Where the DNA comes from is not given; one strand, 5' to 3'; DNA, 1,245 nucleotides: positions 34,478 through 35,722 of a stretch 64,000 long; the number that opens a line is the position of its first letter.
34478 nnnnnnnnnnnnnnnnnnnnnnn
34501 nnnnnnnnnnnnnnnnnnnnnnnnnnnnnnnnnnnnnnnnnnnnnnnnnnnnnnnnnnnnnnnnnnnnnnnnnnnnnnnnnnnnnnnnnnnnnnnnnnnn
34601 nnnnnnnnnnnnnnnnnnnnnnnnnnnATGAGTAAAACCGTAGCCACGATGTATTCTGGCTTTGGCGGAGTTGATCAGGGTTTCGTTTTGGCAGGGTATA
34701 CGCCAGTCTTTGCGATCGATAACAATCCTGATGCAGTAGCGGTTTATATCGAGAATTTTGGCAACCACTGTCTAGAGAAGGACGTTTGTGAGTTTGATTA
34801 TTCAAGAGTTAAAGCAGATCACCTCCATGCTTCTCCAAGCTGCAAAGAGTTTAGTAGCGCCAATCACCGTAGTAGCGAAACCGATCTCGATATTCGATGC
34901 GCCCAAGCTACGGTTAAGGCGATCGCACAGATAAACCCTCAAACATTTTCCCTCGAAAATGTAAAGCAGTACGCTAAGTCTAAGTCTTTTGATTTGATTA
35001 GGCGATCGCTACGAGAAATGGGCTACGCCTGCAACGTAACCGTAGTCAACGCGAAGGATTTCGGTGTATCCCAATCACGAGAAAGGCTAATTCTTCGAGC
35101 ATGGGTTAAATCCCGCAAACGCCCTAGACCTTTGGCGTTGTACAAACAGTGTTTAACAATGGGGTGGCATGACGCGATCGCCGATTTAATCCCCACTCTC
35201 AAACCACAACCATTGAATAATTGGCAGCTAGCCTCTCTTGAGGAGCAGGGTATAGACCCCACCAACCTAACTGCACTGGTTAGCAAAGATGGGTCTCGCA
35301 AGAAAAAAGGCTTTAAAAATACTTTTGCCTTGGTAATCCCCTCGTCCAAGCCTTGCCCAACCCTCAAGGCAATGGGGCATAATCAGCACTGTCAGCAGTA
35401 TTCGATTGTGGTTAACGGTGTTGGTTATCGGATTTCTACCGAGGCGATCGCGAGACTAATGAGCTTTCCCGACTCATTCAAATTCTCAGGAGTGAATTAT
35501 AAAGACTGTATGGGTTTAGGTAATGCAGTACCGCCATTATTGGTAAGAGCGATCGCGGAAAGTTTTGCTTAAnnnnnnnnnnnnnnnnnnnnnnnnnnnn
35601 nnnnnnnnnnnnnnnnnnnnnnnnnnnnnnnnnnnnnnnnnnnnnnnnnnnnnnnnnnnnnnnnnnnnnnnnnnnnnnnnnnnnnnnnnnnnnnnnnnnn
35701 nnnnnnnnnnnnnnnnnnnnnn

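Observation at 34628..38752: Clustered DNA-modification and dNTP-pool genes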

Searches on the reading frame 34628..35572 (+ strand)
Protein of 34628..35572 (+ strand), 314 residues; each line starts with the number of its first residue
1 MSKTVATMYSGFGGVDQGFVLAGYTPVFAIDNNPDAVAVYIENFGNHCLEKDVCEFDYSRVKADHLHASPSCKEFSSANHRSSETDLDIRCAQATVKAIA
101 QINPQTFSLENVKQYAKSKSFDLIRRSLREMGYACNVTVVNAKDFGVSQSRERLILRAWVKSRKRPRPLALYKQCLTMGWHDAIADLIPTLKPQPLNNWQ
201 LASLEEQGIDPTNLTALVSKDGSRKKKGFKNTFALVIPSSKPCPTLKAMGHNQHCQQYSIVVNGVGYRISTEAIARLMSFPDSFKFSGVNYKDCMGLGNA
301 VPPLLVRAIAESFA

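Call 3: search_protein_families(library=pfam, proteins=[window:34628-35572:+], max_evalue=0.01)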
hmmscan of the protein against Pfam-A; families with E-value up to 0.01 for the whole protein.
window:34628-35572:+ (314 aa): 1 family
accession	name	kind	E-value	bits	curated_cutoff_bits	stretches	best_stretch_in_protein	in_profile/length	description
PF00145.23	DNA_methylase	-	8.1e-40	137.7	22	1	6-312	4-321/324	C-5 cytosine-specific DNA methylase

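Call 6: search_protein_families(library=phrogs, proteins=[window:34628-35572:+], max_evalue=0.001)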
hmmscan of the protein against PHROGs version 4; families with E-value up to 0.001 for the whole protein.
window:34628-35572:+ (314 aa): 5 families
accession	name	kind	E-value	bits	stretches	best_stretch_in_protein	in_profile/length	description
phrog_116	-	other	7e-49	167.8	1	4-313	209-489/779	DNA methyltransferase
phrog_363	-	other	8.6e-30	105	1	2-170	53-225/327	DNA methyltransferase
phrog_5999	-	other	5.2e-07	30.7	1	3-86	3-92/109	DNA methyltransferase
phrog_36001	-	unknown function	1.9e-05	24.1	1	96-157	495-559/715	-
phrog_23910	-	unknown function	0.00076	20.5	0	241-312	19-93/99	-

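Call 10: search_protein_families(library=ncbifam, proteins=[window:34628-35572:+], max_evalue=0.01)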
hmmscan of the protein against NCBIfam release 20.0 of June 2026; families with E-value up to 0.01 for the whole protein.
window:34628-35572:+ (314 aa): 2 families
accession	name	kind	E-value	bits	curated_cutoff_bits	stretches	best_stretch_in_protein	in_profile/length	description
TIGR00675.1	dcm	superfamily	6.3e-36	124.6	100.65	1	6-312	2-328/329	DNA (cytosine-5-)-methyltransferase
NF007772.0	PRK10458.1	subfamily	3.8e-05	22.4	710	0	96-138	212-257/472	DNA cytosine methylase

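Call 14: search_solved_structures(query=window:34628-35572:+, max_evalue=0.001, show_alignments=2)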
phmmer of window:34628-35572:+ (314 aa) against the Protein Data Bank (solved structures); distinct sequences matched with E-value up to 0.001: 41.
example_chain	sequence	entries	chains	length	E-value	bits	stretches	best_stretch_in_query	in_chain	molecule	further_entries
5gut_A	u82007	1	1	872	8.1e-13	51.5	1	63-166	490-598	DNA (cytosine-5)-methyltransferase 1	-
1dct_A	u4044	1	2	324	1.6e-12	50.6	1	6-312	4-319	PROTEIN (MODIFICATION METHYLASE HAEIII)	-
3pt9_A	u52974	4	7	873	2e-12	50.3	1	63-166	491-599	DNA (cytosine-5)-methyltransferase 1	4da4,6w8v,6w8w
9ped_A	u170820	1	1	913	2.2e-12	50.1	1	63-159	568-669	DNA (cytosine-5)-methyltransferase 1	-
9m5u_A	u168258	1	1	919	2.2e-12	50.1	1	63-159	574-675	DNA (cytosine-5)-methyltransferase 1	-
9v4p_A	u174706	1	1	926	2.3e-12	50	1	63-159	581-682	DNA (cytosine-5)-methyltransferase 1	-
3pt6_A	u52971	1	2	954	2.7e-12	49.8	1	63-166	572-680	DNA (cytosine-5)-methyltransferase 1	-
5guv_A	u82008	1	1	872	3.2e-12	49.6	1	63-166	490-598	DNA (cytosine-5)-methyltransferase 1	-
3av4_A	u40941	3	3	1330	6.8e-12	48.5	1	63-166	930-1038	DNA (cytosine-5)-methyltransferase 1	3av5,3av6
5wy1_A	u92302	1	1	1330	6.8e-12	48.5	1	63-166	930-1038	DNA (cytosine-5)-methyltransferase 1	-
9peb_A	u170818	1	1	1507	8.3e-12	48.2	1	63-159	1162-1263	DNA (cytosine-5)-methyltransferase 1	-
9pec_A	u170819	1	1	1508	8.3e-12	48.2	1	63-159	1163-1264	DNA (cytosine-5)-methyltransferase 1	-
9m5x_A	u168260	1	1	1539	8.7e-12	48.1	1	63-159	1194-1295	DNA (cytosine-5)-methyltransferase 1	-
9v4o_A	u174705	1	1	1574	9.3e-12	48.1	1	63-159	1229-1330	DNA (cytosine-5)-methyltransferase 1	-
10mh_A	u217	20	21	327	1.7e-11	47.2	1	8-303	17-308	PROTEIN (CYTOSINE-SPECIFIC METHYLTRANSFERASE HHAI) | HaeIII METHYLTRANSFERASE | Modification methylase HhaI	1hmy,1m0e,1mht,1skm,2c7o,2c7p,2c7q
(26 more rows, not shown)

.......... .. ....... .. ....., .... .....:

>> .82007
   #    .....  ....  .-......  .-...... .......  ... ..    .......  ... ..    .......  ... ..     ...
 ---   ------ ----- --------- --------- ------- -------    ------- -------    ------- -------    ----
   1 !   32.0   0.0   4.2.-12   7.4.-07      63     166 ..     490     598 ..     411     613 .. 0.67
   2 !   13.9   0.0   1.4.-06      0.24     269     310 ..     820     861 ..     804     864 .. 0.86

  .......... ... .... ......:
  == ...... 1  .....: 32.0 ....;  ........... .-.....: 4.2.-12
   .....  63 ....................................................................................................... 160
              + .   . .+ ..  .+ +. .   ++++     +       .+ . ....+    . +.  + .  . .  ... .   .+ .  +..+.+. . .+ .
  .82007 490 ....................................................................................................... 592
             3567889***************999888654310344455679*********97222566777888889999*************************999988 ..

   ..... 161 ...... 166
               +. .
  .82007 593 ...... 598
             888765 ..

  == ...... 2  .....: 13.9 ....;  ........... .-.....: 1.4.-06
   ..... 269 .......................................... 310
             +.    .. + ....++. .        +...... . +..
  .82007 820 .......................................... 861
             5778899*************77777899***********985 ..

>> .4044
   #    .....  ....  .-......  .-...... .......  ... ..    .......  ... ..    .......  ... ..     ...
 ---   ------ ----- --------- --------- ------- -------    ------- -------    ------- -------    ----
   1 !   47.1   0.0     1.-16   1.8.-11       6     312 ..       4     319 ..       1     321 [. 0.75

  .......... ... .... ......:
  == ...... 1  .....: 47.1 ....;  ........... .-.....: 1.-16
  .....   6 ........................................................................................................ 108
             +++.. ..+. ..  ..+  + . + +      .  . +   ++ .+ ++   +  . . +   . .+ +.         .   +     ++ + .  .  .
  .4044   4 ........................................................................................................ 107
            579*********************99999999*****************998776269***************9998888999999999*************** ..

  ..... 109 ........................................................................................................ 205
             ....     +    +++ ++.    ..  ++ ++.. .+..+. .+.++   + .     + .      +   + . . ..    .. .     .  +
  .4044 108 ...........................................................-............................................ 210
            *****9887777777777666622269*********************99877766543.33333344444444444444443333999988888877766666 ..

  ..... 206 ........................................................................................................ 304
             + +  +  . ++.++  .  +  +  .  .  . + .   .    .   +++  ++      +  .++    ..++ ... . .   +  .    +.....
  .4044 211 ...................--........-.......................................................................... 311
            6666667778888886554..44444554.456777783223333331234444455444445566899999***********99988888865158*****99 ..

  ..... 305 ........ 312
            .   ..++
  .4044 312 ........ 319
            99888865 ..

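Call 26: find_homologous_proteins(query=window:34628-35572:+, max_evalue=1e-10)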
Query window:34628-35572:+ (314 aa): 617 proteins with E <= 1e-10 among 2152 candidates; the best 120 are listed.
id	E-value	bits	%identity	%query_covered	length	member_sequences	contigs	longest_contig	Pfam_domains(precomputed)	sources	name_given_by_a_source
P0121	2.3e-211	718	100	100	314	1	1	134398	PF00145.24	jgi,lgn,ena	-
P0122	6.0e-186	635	89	100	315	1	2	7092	PF00145.24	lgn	-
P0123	1.4e-182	624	87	99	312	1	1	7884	PF00145.24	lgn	-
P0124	2.3e-182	623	86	100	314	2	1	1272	PF00145.24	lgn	-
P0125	6.6e-176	602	85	100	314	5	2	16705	PF00145.24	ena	-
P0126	7.3e-173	592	82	99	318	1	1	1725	PF00145.24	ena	-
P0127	7.1e-169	579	81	99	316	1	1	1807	PF00145.24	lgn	-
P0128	2.5e-166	570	79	100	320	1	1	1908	PF00145.24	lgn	-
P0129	1.4e-165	568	78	99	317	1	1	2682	PF00145.24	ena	-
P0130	4.5e-164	563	78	100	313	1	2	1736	PF00145.24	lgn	-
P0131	1.5e-160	551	76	100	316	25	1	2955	PF00145.24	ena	-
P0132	1.8e-153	528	73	99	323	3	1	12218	PF00145.24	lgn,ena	-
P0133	2.5e-150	518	74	99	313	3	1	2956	PF00145.24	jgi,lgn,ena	jgi:DNA (cytosine-5)-methyltransferase 1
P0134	1.9e-129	449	67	97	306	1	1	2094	PF00145.24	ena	-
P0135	6.6e-81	290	48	99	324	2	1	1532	PF00145.24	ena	-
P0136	4.3e-66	241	43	99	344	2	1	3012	PF00145.24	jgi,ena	-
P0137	7.5e-66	241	42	100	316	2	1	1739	PF00145.24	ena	-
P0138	9.7e-65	237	41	98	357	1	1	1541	PF00145.24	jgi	-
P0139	1.0e-64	237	42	100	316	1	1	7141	PF00145.24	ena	-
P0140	5.5e-64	234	41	98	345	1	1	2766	PF00145.24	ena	-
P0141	1.5e-63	233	42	98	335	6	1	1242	PF00145.24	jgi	-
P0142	3.8e-63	232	39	100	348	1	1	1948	PF00145.24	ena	-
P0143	3.0e-62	229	38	98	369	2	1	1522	PF00145.24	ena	-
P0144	4.3e-62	228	41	99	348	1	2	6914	PF00145.24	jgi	-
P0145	4.7e-62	228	39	98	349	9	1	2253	PF00145.24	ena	-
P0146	1.1e-61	227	40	98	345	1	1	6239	PF00145.24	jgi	-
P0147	1.1e-61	227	41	99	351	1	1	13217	PF00145.24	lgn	-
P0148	2.7e-61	226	38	100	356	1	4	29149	PF00145.24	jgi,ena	-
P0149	9.3e-61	224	38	98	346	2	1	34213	PF00145.24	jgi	-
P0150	2.2e-60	223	41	98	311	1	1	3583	PF00145.24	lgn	-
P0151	4.8e-60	221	38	100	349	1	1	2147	PF00145.24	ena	-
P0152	9.6e-59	217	38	99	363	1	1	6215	PF00145.24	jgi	jgi:DNA (cytosine-5)-methyltransferase 1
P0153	2.0e-58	216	36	100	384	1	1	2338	PF00145.24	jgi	jgi:DNA (cytosine-5)-methyltransferase 1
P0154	1.5e-52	197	40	98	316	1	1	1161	PF00145.24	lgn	-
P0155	5.5e-52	195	39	98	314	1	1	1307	PF00145.24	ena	-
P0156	1.3e-51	194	35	99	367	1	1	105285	PF00145.24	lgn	-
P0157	3.5e-51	192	34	98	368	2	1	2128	PF00145.24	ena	-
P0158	4.4e-50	189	38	99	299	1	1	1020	PF00145.24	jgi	jgi:DNA (cytosine-5)-methyltransferase 1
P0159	3.4e-48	183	43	65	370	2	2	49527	PF00145.24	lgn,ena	-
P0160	4.0e-48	182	38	97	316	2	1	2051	PF00145.24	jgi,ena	-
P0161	7.2e-48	181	38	76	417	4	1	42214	PF00145.24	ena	-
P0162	1.1e-47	181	38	71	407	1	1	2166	PF00145.24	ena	-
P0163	2.4e-47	180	37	98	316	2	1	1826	PF00145.24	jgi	-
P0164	5.3e-47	179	38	83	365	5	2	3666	PF00145.24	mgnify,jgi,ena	mgnify:CR=1 FL=1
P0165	3.1e-46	176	35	98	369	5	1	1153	PF00145.24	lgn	-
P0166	5.2e-46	175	37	99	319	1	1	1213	PF00145.24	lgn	-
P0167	2.3e-44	170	37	78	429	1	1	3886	PF00145.24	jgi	jgi:DNA-cytosine methyltransferase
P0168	4.4e-44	169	31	97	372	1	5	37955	PF00145.24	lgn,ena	-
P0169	1.5e-43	167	37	99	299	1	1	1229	PF00145.24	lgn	-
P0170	2.7e-43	166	43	65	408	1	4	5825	PF00145.24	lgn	-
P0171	5.0e-43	166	38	98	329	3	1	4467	PF00145.24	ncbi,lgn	-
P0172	6.2e-43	165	45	65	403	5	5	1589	PF00145.24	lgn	-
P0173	1.1e-42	165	33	82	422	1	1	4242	PF00145.24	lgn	-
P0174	1.3e-42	164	34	98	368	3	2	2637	PF00145.24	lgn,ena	-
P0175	1.8e-42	164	35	89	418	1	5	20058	PF00145.24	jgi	jgi:DNA-cytosine methyltransferase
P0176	5.3e-42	162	35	97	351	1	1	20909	PF00145.24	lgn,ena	-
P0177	7.1e-42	162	32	95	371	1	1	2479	PF00145.24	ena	-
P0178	5.0e-41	159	41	66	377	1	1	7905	PF00145.24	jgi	-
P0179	1.5e-40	157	42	64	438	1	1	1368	PF00145.24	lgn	-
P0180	1.7e-40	157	41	64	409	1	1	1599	PF00145.24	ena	-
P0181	2.1e-40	157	32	100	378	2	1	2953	PF00145.24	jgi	jgi:DNA-cytosine methyltransferase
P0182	2.2e-40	157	42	66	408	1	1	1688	PF00145.24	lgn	-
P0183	2.6e-40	157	36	79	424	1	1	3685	PF00145.24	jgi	-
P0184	4.1e-40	156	31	99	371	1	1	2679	PF00145.24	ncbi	-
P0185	5.5e-40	156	33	99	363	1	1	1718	PF00145.24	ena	-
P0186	7.6e-40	155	40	63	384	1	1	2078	PF00145.24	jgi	-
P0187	1.3e-39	154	32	96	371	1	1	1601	PF00145.24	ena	-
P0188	1.4e-39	154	31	100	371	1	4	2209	PF00145.24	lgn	-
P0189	1.5e-39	154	32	100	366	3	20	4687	PF00145.24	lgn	-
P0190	1.6e-39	154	31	99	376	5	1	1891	PF00145.24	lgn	-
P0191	1.6e-39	154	34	98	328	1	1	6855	PF00145.24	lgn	-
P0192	1.6e-39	154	36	81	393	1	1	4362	PF00145.24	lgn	-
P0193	1.7e-39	154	41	64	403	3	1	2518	PF00145.24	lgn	-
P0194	2.1e-39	154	34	97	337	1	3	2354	PF00145.24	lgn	-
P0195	2.4e-39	154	40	65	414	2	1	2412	PF00145.24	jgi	jgi:site-specific DNA-cytosine methylase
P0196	3.0e-39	153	32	98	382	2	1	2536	PF00145.24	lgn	-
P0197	4.3e-39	153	36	97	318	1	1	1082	PF00145.24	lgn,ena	-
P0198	4.5e-39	153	40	65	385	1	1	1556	PF00145.24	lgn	-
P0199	5.7e-39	152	31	99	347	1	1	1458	PF00145.24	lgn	-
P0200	6.5e-39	152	32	99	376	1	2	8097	PF00145.24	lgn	-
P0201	6.8e-39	152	37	65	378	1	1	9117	PF00145.24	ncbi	-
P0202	7.0e-39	152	39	76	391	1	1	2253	PF00145.24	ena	-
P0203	1.2e-38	151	33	99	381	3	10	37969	PF00145.24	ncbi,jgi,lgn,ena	jgi:DNA (cytosine-5)-methyltransferase 1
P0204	1.7e-38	151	32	97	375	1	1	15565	PF00145.24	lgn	-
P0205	1.9e-38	151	33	99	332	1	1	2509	PF00145.24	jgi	-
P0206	2.0e-38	150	32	98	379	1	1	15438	PF00145.24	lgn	-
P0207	2.9e-38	150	32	99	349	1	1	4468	PF00145.24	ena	-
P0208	4.0e-38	149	42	65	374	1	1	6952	PF00145.24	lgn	-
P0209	4.1e-38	149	38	70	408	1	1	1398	PF00145.24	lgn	-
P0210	7.0e-38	149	41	67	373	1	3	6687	PF00145.24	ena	-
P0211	9.3e-38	148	34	98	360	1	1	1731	PF00145.24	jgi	jgi:DNA (cytosine-5)-methyltransferase 1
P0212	1.1e-37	148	36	99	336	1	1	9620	PF00145.24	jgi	jgi:DNA (cytosine-5)-methyltransferase 1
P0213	1.7e-37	147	34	89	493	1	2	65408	PF00145.24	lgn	-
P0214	2.8e-37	147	38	66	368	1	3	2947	PF00145.24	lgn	-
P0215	2.9e-37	147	34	99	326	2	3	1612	PF00145.24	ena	-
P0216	3.8e-37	146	31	98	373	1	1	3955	PF00145.24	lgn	-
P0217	4.6e-37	146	39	64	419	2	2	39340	PF00145.24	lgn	-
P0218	9.3e-37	145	37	100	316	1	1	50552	PF00145.24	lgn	-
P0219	2.4e-36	144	38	64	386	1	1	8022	PF00145.24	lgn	-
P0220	2.8e-36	143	31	99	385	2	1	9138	PF00145.24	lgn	-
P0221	3.0e-36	143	32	99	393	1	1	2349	PF00145.24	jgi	jgi:DNA (cytosine-5)-methyltransferase 1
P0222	3.4e-36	143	37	99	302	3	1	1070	PF00145.24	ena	-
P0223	3.8e-36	143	37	80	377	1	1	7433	PF00145.24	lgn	-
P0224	5.4e-36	142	34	98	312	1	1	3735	PF00145.24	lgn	-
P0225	6.7e-36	142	33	97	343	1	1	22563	PF00145.24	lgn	-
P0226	1.2e-35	141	36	64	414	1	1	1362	PF00145.24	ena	-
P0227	1.6e-35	141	31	99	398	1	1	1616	PF00145.24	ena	-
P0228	1.7e-35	141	30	98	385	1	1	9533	PF00145.24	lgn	-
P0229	1.8e-35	141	33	98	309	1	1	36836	PF00145.24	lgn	-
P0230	2.1e-35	141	38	64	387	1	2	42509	PF00145.24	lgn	-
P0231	5.5e-35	139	33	99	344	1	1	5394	PF00145.24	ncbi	-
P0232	5.6e-35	139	32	97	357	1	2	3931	PF00145.24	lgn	-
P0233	6.9e-35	139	32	100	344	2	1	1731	PF00145.24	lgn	-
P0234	2.6e-34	137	38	65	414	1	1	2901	PF00145.24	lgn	-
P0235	4.1e-34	136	35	99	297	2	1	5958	PF00145.24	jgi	jgi:DNA (cytosine-5)-methyltransferase 1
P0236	5.4e-34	136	36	66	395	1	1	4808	PF00145.24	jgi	-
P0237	7.3e-34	136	33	99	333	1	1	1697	PF00145.24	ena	-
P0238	1.1e-33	135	34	98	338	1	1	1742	PF00145.24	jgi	jgi:DNA (cytosine-5)-methyltransferase 1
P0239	1.3e-33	135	37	66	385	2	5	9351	PF00145.24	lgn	-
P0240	1.7e-33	134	36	87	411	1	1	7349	PF00145.24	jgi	jgi:DNA (cytosine-5)-methyltransferase 1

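Call 36: list_cluster_members(proteins=[P0171, P0184, P0201, P0203, P0231, P0019, P0025, P0027, P0030, P0039])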
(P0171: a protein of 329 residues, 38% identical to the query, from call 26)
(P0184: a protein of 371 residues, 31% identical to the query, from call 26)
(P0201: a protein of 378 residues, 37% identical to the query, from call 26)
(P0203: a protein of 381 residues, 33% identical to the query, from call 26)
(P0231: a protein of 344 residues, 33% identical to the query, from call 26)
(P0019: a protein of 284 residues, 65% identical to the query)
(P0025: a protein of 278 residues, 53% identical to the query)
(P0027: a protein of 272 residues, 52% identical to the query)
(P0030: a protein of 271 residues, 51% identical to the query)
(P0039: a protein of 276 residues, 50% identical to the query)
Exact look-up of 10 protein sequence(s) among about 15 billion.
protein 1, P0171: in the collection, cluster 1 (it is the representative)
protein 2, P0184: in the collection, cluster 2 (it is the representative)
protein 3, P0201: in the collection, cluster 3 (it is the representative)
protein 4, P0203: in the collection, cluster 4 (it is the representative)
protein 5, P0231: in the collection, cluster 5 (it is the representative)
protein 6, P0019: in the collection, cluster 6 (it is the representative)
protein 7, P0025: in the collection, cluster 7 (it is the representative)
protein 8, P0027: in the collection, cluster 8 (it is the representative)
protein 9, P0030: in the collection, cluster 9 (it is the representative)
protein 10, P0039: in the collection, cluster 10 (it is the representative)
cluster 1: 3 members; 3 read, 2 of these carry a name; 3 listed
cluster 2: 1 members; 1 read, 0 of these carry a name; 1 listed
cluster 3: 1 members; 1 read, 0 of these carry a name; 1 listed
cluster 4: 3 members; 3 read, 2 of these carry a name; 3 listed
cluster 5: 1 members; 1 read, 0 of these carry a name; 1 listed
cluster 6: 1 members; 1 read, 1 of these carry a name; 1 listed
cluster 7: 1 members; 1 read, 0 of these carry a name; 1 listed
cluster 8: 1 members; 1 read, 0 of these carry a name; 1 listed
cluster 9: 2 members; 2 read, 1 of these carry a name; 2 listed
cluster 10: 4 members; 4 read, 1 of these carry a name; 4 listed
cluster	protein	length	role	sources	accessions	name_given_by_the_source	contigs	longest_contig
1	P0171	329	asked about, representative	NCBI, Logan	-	-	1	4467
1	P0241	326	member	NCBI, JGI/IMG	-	DNA (cytosine-5)-methyltransferase 1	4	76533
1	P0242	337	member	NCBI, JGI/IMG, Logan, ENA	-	DNA (cytosine-5)-methyltransferase 1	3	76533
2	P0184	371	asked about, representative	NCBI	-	-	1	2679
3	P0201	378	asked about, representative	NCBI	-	-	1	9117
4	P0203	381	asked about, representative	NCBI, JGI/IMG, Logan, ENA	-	DNA (cytosine-5)-methyltransferase 1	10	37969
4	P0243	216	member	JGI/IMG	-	site-specific DNA-cytosine methylase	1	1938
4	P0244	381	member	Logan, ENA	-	-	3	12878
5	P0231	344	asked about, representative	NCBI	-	-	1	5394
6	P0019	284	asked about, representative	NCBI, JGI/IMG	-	hypothetical protein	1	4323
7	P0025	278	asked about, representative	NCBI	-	-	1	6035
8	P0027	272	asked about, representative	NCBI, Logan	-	-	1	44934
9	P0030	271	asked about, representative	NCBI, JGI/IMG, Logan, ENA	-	hypothetical protein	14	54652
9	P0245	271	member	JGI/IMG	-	-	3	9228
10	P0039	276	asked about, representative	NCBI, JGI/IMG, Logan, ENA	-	thymidylate synthase ThyX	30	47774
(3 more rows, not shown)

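Call 37: search_dna_similar(query=window:34628-35572:+, collection=phages, mode=protein, max_rows=20)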
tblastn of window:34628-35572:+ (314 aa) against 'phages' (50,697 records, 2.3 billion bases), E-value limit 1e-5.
Records with a match: 334; places in all: 335; records where one place covers at least 80% of the query: 178.
Best place of each record, by identity: <60% 334.
By first word of the organism name: Klebsiella 112; Streptococcus 34; Enterobacter 20; Escherichia 17; Bacillus 16; Cronobacter 13; Bacteriophage 12; Citrobacter 11; Burkholderia 10; Pseudomonas 7; and 46 more.
By host as written in the record: Klebsiella pneumoniae 53; - 34; Burkholderia sp. 9; Klebsiella sp. M5a1 9; Streptococcus thermophilus ST67009 9; Enterobacter cloacae 7; Cronobacter sakazakii 6; Klebsiella pneumoniae JHCK1 (BEI NR-48976) 6; and 134 more.
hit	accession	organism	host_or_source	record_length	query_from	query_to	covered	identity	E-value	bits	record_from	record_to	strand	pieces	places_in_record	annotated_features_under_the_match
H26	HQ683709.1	Planktothrix phage PaV-LD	Planktothrix agardhii HAB637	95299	4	310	98%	31.1%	2e-39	153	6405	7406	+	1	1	site-specific DNA methylase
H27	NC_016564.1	Planktothrix phage PaV-LD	Planktothrix agardhii HAB637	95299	4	310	98%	31.1%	2e-39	153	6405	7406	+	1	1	DNA methyltransferase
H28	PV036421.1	phage NatCom_9291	[Clostridium] innocuum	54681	2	313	99%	29.3%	2e-21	100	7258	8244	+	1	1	DNA methyltransferase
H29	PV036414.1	Ruminococcus phage NatCom_2329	Ruminococcus sp.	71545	2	313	99%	29.0%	5e-21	99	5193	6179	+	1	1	DNA methyltransferase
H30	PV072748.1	Burkholderia phage vB_SR4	Burkholderia sp.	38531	4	313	99%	28.3%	1e-22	103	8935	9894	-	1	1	DNA cytosine methyltransferase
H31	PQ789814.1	Burkholderia phage vB_E555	Burkholderia sp.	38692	4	313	99%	28.3%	1e-22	103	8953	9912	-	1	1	DNA cytosine methyltransferase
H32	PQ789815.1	Burkholderia phage vB_CB1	Burkholderia sp.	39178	4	313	99%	28.3%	1e-22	103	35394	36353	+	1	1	hypothetical protein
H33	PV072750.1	Burkholderia phage vB_SR7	Burkholderia sp.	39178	4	313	99%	28.3%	1e-22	103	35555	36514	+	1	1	hypothetical protein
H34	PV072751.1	Burkholderia phage vB_SR3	Burkholderia sp.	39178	4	313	99%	28.3%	1e-22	103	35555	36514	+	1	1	hypothetical protein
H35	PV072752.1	Burkholderia phage vB_PL15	Burkholderia sp.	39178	4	313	99%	28.3%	1e-22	103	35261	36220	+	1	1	hypothetical protein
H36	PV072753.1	Burkholderia phage vB_CC4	Burkholderia sp.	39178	4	313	99%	28.3%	1e-22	103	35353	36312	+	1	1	hypothetical protein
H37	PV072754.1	Burkholderia phage vB_BA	Burkholderia sp.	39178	4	313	99%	28.3%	1e-22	103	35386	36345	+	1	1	hypothetical protein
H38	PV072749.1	Burkholderia phage vB_PL2b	Burkholderia sp.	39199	4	313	99%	28.3%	1e-22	103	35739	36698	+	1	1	hypothetical protein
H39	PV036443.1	Dorea phage NatCom_31361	Dorea sp.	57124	4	313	99%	27.2%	1e-15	83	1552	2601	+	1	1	hypothetical protein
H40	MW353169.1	Mycoplasma phage sp.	Mycoplasma anserisalpingitidis MYCAV94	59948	5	310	97%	27.4%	9e-17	87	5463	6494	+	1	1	DNA-cytosine methyltransferase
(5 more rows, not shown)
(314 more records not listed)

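Call 42: find_related_loci(query=window:34628-35572:+, collection=genome_contigs, flank=4000)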
Query window:34628-35572:+ (314 aa) in genome_contigs; peptide patterns used: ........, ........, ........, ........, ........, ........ (x = any residue, [..] = any of these).
24 stretches matched a pattern, but none encodes a relative of the query by tblastn (E <= 1e-3).
